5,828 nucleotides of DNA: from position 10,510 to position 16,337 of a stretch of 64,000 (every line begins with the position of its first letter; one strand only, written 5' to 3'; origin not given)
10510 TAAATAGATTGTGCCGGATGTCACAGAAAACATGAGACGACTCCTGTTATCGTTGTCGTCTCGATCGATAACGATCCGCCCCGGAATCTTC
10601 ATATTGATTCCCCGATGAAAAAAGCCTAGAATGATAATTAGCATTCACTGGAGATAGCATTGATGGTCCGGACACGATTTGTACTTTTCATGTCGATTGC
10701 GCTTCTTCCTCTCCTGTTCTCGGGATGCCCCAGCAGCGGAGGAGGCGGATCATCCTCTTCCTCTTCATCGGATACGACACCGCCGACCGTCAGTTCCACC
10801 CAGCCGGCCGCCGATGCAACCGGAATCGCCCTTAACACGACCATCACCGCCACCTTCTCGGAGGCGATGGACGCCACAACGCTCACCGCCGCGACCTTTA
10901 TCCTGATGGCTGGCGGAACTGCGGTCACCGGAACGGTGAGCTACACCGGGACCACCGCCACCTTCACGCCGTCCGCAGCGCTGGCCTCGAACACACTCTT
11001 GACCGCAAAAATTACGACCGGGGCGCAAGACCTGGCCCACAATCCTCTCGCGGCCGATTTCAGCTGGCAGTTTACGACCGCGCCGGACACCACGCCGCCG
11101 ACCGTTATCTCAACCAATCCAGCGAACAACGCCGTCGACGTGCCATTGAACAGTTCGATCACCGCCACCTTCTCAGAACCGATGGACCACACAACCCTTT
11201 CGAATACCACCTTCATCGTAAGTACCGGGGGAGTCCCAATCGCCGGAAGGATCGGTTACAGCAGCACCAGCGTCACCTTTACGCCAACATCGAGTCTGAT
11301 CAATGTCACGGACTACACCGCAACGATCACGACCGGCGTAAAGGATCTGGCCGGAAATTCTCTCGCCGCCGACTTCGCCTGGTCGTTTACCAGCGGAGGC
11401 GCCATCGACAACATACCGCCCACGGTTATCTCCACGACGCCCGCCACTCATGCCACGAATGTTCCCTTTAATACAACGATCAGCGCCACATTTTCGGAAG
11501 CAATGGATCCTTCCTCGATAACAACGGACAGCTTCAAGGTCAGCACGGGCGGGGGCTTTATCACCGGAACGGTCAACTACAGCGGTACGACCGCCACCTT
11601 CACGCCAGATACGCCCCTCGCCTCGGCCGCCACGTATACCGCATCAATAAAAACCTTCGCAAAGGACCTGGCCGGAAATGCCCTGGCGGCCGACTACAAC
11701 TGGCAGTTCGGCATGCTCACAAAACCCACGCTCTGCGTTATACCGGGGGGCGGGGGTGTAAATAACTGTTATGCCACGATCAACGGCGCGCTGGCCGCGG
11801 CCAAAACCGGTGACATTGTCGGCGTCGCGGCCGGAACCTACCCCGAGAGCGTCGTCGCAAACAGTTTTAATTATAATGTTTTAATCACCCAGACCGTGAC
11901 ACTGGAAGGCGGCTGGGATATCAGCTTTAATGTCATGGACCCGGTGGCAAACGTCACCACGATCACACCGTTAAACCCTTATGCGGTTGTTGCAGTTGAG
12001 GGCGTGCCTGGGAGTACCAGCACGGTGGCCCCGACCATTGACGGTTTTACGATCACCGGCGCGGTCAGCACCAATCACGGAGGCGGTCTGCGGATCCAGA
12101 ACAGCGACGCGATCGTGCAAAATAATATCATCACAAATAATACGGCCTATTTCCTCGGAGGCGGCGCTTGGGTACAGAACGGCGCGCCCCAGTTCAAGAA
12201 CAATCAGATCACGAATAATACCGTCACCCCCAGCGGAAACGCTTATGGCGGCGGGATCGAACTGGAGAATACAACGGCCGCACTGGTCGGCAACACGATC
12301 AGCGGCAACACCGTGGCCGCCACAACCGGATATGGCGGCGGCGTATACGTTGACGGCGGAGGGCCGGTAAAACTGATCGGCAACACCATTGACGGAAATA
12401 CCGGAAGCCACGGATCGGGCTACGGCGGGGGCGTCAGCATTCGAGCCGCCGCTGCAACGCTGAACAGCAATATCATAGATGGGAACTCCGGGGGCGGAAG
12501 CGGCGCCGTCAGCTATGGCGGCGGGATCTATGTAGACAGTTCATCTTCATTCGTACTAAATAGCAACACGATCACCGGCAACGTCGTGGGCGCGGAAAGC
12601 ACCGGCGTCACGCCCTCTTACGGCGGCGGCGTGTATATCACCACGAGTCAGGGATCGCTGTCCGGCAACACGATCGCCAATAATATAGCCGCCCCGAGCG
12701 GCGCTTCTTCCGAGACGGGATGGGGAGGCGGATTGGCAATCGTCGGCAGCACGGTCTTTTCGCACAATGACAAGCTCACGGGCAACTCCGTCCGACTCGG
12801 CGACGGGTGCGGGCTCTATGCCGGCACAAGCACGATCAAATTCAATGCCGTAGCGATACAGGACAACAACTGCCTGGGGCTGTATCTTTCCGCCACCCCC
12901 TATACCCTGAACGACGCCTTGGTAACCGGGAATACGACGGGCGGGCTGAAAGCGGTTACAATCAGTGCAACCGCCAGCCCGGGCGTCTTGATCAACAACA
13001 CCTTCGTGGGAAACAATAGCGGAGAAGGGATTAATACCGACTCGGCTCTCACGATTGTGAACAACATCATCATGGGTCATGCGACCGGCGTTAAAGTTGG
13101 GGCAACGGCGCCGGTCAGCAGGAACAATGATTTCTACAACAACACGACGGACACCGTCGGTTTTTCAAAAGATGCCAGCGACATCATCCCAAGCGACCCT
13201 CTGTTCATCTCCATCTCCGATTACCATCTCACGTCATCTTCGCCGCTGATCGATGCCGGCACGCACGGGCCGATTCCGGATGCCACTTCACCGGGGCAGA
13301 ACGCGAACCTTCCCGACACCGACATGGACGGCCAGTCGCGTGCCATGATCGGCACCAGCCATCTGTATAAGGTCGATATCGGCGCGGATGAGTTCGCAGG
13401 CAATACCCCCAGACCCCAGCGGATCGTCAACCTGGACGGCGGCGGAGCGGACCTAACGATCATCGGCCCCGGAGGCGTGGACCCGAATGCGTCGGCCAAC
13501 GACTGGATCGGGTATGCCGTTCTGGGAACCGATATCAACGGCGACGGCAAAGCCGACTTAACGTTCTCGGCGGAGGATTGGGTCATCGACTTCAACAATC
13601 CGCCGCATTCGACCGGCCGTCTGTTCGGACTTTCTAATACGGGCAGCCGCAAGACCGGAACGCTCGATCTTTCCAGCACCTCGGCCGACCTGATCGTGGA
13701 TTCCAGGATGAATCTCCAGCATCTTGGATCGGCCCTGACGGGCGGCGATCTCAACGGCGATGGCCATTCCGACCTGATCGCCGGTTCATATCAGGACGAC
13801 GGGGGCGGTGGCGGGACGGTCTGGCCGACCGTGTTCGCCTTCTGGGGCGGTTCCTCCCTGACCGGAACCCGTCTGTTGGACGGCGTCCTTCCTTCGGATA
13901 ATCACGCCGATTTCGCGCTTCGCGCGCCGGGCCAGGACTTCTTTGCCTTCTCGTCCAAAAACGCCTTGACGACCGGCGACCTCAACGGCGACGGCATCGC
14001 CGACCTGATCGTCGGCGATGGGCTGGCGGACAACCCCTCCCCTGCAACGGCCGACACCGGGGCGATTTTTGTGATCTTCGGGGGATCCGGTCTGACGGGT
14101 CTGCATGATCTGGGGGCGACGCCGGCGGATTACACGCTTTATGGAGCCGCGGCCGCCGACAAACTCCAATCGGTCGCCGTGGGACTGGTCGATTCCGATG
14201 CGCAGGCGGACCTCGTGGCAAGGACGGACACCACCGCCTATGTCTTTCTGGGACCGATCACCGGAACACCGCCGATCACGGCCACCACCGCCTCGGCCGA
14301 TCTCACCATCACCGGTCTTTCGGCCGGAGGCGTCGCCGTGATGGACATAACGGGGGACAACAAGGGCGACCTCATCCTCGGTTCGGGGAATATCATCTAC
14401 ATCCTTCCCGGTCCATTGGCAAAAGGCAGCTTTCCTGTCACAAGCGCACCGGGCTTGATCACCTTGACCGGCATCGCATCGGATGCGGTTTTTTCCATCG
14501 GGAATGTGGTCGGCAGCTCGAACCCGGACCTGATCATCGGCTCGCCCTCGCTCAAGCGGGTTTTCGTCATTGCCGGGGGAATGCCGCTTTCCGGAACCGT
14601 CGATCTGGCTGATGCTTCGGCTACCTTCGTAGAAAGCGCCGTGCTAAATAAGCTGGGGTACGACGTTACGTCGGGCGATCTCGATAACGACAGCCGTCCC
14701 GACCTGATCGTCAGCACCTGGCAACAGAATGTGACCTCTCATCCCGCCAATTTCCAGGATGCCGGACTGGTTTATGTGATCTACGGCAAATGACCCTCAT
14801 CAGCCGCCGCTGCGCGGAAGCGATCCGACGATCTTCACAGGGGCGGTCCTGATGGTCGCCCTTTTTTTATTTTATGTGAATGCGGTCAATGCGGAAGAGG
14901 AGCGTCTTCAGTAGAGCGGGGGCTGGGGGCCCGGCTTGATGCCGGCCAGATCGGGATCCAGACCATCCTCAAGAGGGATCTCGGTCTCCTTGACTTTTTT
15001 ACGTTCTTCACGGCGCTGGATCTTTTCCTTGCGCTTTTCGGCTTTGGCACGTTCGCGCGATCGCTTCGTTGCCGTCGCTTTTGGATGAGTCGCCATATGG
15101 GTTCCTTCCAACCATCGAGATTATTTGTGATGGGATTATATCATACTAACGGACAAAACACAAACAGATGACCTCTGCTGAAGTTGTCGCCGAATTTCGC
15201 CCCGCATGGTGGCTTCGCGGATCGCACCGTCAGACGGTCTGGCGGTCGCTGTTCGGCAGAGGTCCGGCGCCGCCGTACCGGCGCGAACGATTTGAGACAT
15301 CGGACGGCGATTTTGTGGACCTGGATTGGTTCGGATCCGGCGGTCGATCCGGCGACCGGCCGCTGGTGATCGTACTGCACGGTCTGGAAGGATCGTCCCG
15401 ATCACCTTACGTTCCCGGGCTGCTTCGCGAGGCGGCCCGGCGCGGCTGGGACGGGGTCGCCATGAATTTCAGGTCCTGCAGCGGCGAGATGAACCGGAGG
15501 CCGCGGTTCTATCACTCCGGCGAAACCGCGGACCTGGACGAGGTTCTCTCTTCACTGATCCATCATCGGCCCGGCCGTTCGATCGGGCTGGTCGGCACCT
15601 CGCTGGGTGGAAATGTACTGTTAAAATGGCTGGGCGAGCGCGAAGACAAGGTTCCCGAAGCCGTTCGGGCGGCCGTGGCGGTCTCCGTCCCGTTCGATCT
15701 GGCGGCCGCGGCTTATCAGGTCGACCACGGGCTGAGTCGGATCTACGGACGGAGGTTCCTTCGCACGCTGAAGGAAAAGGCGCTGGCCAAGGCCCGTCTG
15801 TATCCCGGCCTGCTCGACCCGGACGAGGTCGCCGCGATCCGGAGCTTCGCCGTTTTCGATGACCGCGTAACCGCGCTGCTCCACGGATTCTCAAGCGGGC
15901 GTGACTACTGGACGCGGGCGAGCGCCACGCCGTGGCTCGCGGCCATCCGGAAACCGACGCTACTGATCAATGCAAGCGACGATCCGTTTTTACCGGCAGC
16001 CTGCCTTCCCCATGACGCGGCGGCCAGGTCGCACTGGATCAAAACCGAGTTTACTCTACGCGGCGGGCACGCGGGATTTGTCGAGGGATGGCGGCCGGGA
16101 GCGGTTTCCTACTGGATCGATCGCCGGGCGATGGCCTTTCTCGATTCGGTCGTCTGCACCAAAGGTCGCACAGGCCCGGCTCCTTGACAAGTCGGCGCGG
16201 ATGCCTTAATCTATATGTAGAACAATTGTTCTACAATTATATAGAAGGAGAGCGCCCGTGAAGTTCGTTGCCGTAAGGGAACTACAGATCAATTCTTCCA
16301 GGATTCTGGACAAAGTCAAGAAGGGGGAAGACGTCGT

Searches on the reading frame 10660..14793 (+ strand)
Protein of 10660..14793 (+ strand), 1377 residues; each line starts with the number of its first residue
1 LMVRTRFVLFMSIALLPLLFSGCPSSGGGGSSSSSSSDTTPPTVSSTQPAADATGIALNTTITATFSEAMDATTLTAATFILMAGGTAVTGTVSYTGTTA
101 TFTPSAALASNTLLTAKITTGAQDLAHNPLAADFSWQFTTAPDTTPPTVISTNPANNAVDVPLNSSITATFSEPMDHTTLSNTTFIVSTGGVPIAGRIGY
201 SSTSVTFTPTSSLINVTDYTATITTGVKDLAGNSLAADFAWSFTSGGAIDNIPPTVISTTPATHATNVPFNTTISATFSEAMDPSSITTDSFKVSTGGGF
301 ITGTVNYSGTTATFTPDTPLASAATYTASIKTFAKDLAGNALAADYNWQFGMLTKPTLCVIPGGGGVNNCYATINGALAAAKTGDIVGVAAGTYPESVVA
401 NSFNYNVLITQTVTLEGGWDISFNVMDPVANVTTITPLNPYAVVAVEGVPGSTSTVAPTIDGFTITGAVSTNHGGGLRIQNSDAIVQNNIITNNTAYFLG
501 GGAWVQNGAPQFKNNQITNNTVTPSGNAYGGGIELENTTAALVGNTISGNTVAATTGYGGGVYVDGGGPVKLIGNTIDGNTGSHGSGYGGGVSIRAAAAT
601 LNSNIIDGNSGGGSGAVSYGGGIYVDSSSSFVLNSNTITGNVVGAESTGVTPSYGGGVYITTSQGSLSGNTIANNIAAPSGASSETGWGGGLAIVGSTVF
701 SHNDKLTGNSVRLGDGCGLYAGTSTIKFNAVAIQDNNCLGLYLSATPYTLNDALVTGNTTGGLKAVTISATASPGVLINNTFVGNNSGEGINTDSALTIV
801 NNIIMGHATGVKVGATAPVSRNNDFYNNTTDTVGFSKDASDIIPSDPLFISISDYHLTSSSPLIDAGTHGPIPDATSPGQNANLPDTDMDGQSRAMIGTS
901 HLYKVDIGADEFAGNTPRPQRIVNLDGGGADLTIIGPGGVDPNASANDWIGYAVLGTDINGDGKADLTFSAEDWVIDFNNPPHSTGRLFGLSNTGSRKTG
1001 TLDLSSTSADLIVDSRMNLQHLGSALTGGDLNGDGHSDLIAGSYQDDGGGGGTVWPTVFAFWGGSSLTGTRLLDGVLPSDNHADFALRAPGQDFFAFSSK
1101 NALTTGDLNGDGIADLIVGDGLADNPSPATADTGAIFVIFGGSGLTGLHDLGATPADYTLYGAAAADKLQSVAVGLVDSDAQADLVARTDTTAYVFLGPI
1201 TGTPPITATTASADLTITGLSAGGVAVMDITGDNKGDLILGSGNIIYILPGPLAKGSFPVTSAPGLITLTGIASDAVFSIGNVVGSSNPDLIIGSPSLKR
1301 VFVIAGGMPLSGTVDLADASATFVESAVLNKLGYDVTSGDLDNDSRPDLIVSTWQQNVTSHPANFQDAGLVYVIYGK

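Call 94: search_protein_families(library=pfam, proteins=[window:10660-14793:+], max_evalue=0.001)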
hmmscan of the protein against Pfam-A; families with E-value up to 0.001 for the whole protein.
window:10660-14793:+ (1377 aa): 4 families
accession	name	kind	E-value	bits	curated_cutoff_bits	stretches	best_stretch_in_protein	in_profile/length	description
PF13205.12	Big_5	-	9.1e-81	267.9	23.6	3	143-244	1-104/105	Bacterial Ig-like domain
PF01839.29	FG-GAP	-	2.5e-17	62.8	22.1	2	1023-1055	2-35/37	FG-GAP repeat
PF13517.12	FG-GAP_3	-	5.4e-11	43.4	26.9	0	1177-1239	2-60/61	FG-GAP-like repeat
PF04234.18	CopC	-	3.9e-06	28.2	23.3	0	256-336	4-80/92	CopC domain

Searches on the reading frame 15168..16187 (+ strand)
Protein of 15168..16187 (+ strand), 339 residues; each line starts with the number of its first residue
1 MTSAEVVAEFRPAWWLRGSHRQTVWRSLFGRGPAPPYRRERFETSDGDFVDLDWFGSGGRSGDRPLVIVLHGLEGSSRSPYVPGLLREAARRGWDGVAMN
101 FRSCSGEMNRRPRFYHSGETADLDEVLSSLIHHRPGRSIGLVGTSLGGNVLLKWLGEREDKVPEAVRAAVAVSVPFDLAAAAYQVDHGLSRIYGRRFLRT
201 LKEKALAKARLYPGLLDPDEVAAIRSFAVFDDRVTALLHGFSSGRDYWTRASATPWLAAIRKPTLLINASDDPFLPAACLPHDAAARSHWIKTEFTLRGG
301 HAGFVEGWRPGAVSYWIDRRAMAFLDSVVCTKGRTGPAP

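Call 3: search_protein_families(library=pfam, proteins=[window:15168-16187:+], max_evalue=0.1)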
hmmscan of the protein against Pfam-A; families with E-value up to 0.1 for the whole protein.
window:15168-16187:+ (339 aa): 2 families
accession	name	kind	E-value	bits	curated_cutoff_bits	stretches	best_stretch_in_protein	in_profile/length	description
PF00561.26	Abhydrolase_1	-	4.2e-19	69.6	25.8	1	65-306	1-243/245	alpha/beta hydrolase fold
PF12146.15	Hydrolase_4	-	2.2e-06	27.6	27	1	64-274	4-204/239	Serine aminopeptidase, S33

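Call 31: find_related_loci(query=window:15168-16187:+, collection=genome_contigs, flank=10000)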
Query window:15168-16187:+ (339 aa) in genome_contigs; peptide patterns used: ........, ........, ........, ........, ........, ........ (x = any residue, [..] = any of these).
100 stretches matched a pattern; 20 encode a relative of the query (tblastn E <= 1e-3); 20 distinct loci.
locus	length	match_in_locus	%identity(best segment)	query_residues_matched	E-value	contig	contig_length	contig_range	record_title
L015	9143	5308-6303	83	5-336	0e+0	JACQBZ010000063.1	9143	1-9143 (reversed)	MAG: Nitrospirae bacterium isolate NC_groundwater_955_Pr1_S-0.2um_56_113 Montesol18-Sp2_coassembly_scaffold_699647, whol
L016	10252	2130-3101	83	5-328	1e-174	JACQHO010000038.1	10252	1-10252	MAG: Nitrospirae bacterium isolate NC_groundwater_1101_Ag_S2p5_58_88 S_2p5_S6_coassembly_k141_538206, whole genome shotg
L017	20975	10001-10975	48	2-325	2e-83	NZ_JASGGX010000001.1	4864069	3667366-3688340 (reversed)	MAG: Propionivibrio sp. isolate 5N011 JMF-2111-06-0005.ont.bin.11_0, whole genome shotgun sequence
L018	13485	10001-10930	42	10-326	2e-77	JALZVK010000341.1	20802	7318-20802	MAG: Saprospiraceae bacterium isolate g2_MAG_00029 g2_MAG_00029_000000000341, whole genome shotgun sequence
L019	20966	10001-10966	40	8-335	5e-77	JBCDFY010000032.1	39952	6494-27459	MAG: Bacteroidota bacterium isolate P01_H01_bin.12 k141_1701308_length_39952_cov_11.0000, whole genome shotgun sequence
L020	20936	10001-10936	45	10-328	3e-76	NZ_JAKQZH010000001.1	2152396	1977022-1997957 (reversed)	Marinobacter sp. C7 NODE_1_length_2152396_cov_253.313960, whole genome shotgun sequence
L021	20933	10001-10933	47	15-329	1e-75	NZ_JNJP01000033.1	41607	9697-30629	Bilophila wadsworthia ATCC 49260 T370DRAFT_scaffold00032.32_C, whole genome shotgun sequence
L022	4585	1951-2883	47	15-329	3e-75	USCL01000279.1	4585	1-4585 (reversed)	uncultured Desulfovibrio sp. isolate UMGS1582 genome assembly, contig: NODE_5486_length_4585_cov_4.420530, whole genome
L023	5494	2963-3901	44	5-319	6e-75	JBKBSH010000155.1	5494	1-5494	MAG: Burkholderiaceae bacterium isolate 21H_026.bin.37 NODE_157_length_5494_cov_5.013107, whole genome shotgun sequence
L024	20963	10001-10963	41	1-329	1e-71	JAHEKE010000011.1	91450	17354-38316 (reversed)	MAG: Gammaproteobacteria bacterium isolate Ww576 NODE_257_length_91450_cov_6.931993, whole genome shotgun sequence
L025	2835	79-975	47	33-335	1e-70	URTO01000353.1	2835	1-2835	uncultured Desulfovibrio sp. isolate UMGS1330 genome assembly, contig: NODE_6473_length_2835_cov_6.550761, whole genome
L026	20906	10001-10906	40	22-328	1e-67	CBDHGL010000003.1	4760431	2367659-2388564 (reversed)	MAG: Bacteroidia bacterium isolate a63af478-0d9e-4676-b23b-475732d327f0 genome assembly, contig: contig_3, whole genome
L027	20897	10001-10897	38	11-315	7e-65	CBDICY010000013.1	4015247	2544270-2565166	MAG: Saprospiraceae bacterium isolate 951dd66b-73de-4a3c-8e3a-a805efb1aa3c genome assembly, contig: contig_13, whole gen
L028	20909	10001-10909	37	11-319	1e-64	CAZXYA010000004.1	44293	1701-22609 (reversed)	MAG TPA_asm: uncultured Saprospiraceae bacterium isolate SRP065251_co1_7 genome assembly, contig: NODE_434_length_44293_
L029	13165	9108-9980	37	11-305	5e-64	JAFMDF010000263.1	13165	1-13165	MAG: Bacteroidetes bacterium isolate CPBay_Spr30G08_47 NODE_2844_length_13165_cov_10.200229, whole genome shotgun sequen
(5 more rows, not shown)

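Call 71: search_protein_families(library=pfam, proteins=[L015:7316-8662:-, L016:3434-3709:-], max_evalue=0.01)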
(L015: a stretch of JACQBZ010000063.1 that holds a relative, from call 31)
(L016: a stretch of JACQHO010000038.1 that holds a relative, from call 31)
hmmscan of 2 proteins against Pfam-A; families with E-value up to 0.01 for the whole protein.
L015:7316-8662:- (448 aa): 1 family
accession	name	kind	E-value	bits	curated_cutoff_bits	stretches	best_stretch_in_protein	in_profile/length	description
PF00067.27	p450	-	6.5e-73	246.5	22.8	1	15-421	13-436/462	Cytochrome P450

L016:3434-3709:- (91 aa): 0 families
